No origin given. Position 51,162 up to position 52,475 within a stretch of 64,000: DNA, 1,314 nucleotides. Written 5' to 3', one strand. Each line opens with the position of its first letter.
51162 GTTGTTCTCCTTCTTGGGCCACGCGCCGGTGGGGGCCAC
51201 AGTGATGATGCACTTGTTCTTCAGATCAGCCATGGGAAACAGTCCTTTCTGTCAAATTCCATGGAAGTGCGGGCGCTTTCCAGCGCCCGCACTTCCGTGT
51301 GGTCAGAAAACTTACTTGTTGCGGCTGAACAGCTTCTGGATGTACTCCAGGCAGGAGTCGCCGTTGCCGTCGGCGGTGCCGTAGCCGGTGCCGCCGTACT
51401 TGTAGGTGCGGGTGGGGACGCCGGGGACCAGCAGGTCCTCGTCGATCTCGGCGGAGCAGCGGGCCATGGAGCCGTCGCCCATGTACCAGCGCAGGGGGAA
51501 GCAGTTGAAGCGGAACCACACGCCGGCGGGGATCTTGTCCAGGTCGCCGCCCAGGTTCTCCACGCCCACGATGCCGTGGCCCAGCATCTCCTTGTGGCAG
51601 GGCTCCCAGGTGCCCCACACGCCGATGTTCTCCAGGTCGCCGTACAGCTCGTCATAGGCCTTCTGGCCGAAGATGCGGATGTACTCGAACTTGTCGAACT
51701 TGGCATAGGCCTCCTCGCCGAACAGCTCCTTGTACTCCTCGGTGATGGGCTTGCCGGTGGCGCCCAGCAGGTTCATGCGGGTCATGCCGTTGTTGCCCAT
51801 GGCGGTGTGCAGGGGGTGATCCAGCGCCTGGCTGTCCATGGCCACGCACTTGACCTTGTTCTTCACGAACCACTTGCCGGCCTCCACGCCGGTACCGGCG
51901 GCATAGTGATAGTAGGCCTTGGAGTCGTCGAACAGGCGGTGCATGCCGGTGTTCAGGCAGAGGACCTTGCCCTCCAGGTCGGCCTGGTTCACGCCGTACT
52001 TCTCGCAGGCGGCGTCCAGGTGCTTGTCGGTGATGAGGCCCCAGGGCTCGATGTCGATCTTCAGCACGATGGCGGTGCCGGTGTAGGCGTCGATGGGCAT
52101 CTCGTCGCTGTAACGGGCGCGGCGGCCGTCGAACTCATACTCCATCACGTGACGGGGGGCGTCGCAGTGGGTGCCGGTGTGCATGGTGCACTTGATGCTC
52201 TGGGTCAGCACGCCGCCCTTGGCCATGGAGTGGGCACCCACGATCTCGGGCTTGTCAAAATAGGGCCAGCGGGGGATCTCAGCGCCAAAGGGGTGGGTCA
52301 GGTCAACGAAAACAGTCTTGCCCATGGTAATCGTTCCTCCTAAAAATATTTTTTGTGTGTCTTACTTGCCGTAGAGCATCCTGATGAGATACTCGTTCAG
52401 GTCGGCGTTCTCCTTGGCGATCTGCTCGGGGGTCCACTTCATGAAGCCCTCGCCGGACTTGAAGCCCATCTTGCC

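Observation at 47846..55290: HxlR-linked operon built around a BKACE enzyme and a HADH-family dehydrogenase: candidate pathway for an unknown beta-hydroxy or beta-keto acid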

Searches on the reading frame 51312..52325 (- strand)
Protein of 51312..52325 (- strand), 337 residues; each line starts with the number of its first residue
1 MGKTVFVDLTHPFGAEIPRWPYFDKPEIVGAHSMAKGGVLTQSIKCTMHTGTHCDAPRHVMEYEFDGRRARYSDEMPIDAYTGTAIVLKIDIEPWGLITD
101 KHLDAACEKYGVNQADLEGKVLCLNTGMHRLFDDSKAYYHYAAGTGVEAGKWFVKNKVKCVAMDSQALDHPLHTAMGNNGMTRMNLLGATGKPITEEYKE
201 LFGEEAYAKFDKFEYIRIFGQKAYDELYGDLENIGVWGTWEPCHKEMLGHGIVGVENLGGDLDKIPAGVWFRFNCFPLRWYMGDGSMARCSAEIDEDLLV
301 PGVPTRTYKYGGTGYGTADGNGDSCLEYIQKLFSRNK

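Call 3: search_protein_families(library=pfam, proteins=[window:51312-52325:-], max_evalue=0.01)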
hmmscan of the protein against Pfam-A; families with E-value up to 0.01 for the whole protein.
window:51312-52325:- (337 aa): 1 family
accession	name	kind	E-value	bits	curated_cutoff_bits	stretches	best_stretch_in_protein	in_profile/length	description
PF04199.19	Cyclase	-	7.8e-30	104.4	23.1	1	7-170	1-142/142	Putative cyclase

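Call 4: search_protein_families(library=ncbifam, proteins=[window:51312-52325:-], max_evalue=0.01)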
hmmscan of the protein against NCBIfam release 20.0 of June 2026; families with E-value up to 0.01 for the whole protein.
window:51312-52325:- (337 aa): 1 family
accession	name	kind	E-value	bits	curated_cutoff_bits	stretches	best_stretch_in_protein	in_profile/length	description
TIGR03035.1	trp_arylform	equivalog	2e-07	31.2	223.05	1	6-108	2-98/206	arylformamidase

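Call 15: find_homologous_proteins(query=window:51312-52325:-, max_evalue=1e-10)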
Query window:51312-52325:- (337 aa): 507 proteins with E <= 1e-10 among 1577 candidates; the best 120 are listed.
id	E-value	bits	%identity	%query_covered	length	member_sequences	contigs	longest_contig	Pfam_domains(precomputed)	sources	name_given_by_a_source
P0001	1.8e-230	782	96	100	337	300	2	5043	PF04199.20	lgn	-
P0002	2.3e-226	769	94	100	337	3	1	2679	PF04199.20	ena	-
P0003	2.6e-226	769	95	100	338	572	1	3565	PF04199.20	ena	-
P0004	3.3e-216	735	91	100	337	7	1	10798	PF04199.20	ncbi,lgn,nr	ncbi:MAG: cyclase family protein [Oscillospiraceae bacterium]|nr:cyclase family protein [Oscillospir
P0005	1.2e-215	734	90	100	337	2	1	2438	PF04199.20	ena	-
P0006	1.6e-215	733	90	100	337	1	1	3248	PF04199.20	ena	-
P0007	8.1e-215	731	90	100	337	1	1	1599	PF04199.20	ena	-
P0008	1.0e-212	724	89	100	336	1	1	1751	PF04199.20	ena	-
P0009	1.0e-212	724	90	100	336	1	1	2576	PF04199.20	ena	-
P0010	3.3e-212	722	90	100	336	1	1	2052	PF04199.20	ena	-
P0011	3.7e-212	722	89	100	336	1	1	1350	PF04199.20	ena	-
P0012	4.1e-212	722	89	100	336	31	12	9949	PF04199.20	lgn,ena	-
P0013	4.8e-212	722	90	100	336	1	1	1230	PF04199.20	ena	-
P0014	5.6e-212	722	89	100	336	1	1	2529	PF04199.20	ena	-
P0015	5.8e-212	721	89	100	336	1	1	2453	PF04199.20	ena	-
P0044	1.1e-195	668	83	100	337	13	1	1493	PF04199.20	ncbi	-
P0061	3.1e-182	624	78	100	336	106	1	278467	PF04199.20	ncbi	-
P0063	1.0e-179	615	77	100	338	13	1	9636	PF04199.20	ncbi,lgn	-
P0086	1.8e-166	572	78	93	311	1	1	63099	PF04199.20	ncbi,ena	-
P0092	1.2e-165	569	78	93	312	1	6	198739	PF04199.20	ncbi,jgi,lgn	jgi:kynurenine formamidase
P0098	2.2e-165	568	78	93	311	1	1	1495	PF04199.20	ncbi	-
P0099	2.4e-165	568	76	93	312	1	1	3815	PF04199.20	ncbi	-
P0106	5.8e-165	567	72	100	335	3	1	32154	PF04199.20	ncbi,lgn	-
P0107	7.0e-165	567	76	93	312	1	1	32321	PF04199.20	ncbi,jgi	-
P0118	4.8e-164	564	75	93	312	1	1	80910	PF04199.20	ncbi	-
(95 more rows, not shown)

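Call 17: find_related_loci(query=A1, collection=genome_contigs, flank=10000)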
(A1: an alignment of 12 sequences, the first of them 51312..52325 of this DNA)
Query A1 (337 aa) in genome_contigs; peptide patterns used: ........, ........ (x = any residue, [..] = any of these).
571 stretches matched a pattern; 539 encode a relative of the query (tblastn E <= 1e-3); the best 80 are kept; 80 distinct loci.
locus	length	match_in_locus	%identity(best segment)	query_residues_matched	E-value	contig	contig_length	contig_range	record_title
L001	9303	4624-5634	99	1-337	0e+0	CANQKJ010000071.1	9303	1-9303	MAG: uncultured Oscillospiraceae bacterium isolate Lapin-026__bin6 genome assembly, contig: Lapin-026__NODE_9505_length_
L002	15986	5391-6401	98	1-337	0e+0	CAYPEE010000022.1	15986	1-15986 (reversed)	MAG TPA_asm: uncultured Oscillospiraceae bacterium isolate SRP314395_co1_216 genome assembly, contig: NODE_3331_length_1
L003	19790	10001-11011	99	1-337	0e+0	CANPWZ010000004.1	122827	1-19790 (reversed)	MAG: uncultured Oscillospiraceae bacterium isolate Lapin-004__bin36 genome assembly, contig: Lapin-004__NODE_106_length_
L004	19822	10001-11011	96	1-337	0e+0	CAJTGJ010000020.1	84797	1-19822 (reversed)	Oscillospiraceae bacterium isolate B95_20_FP_BP genome assembly, contig: MGBC000146.20, whole genome shotgun sequence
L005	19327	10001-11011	94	1-337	0e+0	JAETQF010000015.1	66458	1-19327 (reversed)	MAG: Oscillospiraceae bacterium isolate S26_Bin1 scaffold_428_3, whole genome shotgun sequence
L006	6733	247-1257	96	1-337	0e+0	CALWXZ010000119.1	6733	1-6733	MAG: uncultured Flavonifractor sp. isolate BRZ_DS__bin10 genome assembly, contig: BRZ_DS__NODE_18293_length_6733_cov_9.1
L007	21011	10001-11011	96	1-337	0e+0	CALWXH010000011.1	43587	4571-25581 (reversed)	MAG: uncultured Oscillospiraceae bacterium isolate BRZ_EG__bin99 genome assembly, contig: BRZ_EG__NODE_1118_length_43587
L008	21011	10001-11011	95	1-337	0e+0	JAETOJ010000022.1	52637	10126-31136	MAG: Bacillota bacterium isolate S13_Bin1 scaffold_966_2, whole genome shotgun sequence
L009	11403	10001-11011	95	1-337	0e+0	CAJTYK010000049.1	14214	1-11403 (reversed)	MAG TPA_asm: uncultured Oscillospiraceae bacterium isolate MGBC122397 genome assembly, contig: MGBC122397.49, whole geno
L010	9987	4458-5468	95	1-337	0e+0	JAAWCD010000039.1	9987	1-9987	MAG: Oscillospiraceae bacterium isolate ABMPRH_156_1 k141_624070, whole genome shotgun sequence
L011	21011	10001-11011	95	1-337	0e+0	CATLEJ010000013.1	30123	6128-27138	MAG TPA_asm: uncultured Oscillospiraceae bacterium isolate MGG11058_1680015462 genome assembly, contig: ERR3199659_1378,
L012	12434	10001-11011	95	1-337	0e+0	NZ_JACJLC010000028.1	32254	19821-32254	Pseudoflavonifractor phocaeensis strain An507 An507_contig-110_27, whole genome shotgun sequence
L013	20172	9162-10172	95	1-337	0e+0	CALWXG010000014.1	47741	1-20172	MAG: uncultured Oscillospiraceae bacterium isolate BRZ_CL__bin8 genome assembly, contig: BRZ_CL__NODE_822_length_47741_c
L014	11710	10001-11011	94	1-337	0e+0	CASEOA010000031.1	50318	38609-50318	uncultured Eubacteriales bacterium isolate SI.A6.metabat-bins.59 genome assembly, contig: SI.A6.metabat-bins.59.fa_k141_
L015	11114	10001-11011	93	1-337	0e+0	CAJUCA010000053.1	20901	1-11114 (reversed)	MAG TPA_asm: uncultured Oscillospiraceae bacterium isolate MGBC117253 genome assembly, contig: MGBC117253.53, whole geno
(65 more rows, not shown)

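Call 20: search_solved_structures(query=window:51312-52325:-, max_evalue=0.001, show_alignments=1)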
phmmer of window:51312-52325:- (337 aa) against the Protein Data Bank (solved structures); distinct sequences matched with E-value up to 0.001: 3.
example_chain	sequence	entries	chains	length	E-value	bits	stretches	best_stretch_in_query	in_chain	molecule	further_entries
1r61_A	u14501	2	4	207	0.00032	23.1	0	8-62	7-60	metal-dependent hydrolase | Hydrolase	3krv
4cz1_A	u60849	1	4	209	0.00069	22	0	5-90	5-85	KYNURENINE FORMAMIDASE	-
4co9_A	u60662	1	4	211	0.00069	22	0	5-90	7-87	KYNURENINE FORMAMIDASE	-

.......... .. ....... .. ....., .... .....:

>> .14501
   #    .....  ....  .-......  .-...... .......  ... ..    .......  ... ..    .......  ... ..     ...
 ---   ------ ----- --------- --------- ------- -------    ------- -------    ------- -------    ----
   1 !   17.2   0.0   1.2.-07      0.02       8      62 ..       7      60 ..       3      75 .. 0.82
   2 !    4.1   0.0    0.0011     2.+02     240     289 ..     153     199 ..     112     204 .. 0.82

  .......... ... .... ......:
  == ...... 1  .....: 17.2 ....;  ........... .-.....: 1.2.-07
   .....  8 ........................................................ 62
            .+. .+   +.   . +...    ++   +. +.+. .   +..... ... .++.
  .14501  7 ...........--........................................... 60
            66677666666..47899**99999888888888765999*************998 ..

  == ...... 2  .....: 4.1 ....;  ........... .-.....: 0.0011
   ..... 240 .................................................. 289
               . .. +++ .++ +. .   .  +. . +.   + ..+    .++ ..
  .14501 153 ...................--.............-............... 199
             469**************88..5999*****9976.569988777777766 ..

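Call 36: list_cluster_members(proteins=[P0086, P0092, P0098, P0099, P0107, P0118, P0061, P0106, P0063, P0044])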
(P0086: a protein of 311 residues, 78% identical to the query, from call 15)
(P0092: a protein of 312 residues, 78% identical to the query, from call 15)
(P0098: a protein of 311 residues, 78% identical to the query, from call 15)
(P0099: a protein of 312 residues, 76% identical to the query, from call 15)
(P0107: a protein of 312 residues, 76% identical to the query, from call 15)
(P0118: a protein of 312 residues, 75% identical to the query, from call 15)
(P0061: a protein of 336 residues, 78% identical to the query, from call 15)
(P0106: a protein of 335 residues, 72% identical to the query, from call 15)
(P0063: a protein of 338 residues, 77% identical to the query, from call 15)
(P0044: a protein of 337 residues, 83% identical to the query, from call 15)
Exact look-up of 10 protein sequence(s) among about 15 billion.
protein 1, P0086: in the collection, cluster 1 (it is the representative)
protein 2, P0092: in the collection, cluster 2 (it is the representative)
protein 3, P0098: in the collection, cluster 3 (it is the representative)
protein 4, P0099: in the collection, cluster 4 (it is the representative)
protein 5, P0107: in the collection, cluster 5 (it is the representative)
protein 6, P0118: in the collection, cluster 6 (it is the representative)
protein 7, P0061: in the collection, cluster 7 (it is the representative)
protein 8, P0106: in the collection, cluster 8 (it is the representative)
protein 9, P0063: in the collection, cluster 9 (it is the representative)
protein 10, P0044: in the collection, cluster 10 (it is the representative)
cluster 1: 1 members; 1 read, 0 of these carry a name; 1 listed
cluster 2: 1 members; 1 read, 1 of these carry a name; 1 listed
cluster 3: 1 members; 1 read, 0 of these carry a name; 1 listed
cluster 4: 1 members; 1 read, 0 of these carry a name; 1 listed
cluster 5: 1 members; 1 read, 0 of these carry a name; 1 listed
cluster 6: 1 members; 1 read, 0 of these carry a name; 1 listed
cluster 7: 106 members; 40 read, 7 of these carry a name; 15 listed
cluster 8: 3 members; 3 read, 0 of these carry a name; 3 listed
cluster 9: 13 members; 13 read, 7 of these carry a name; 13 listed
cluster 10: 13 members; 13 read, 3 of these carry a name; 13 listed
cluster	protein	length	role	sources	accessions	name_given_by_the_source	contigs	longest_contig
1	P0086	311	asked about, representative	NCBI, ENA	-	-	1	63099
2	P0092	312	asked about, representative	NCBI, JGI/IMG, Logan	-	kynurenine formamidase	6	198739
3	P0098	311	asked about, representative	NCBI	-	-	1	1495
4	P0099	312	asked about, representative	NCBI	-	-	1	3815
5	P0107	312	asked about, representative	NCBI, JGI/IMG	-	-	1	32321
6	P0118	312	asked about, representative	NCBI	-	-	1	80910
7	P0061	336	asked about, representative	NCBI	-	-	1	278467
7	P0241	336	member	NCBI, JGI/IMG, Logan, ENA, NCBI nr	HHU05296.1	MAG TPA: cyclase family protein [Clostridiales bacterium] | kynurenine formamidase | cyclase family protein [Clostridiales bacterium]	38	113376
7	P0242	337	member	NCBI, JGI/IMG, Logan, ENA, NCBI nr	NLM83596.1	MAG: cyclase family protein [Clostridiales bacterium] | cyclase family protein [Clostridiales bacterium]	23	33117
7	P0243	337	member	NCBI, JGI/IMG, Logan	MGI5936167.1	MAG: cyclase family protein [Oscillospiraceae bacterium] | kynurenine formamidase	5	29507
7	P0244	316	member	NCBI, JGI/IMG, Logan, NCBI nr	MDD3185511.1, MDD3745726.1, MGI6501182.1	MAG: cyclase family protein [Anaerostipes sp.] | kynurenine formamidase | cyclase family protein [Anaerostipes sp.]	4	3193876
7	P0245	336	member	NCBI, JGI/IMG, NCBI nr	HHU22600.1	MAG TPA: cyclase family protein [Clostridiales bacterium] | cyclase family protein [Clostridiales bacterium]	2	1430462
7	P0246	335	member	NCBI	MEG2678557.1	MAG: cyclase family protein [Oscillospiraceae bacterium]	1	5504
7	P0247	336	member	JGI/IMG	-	kynurenine formamidase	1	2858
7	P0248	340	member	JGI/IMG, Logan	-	-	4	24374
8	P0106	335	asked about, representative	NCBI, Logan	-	-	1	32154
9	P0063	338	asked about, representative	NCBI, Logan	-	-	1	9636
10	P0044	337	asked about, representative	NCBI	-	-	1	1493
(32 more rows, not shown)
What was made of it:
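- Tried and rejected: I tried a cluster look-up on ten DPGC homologues (call 36).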
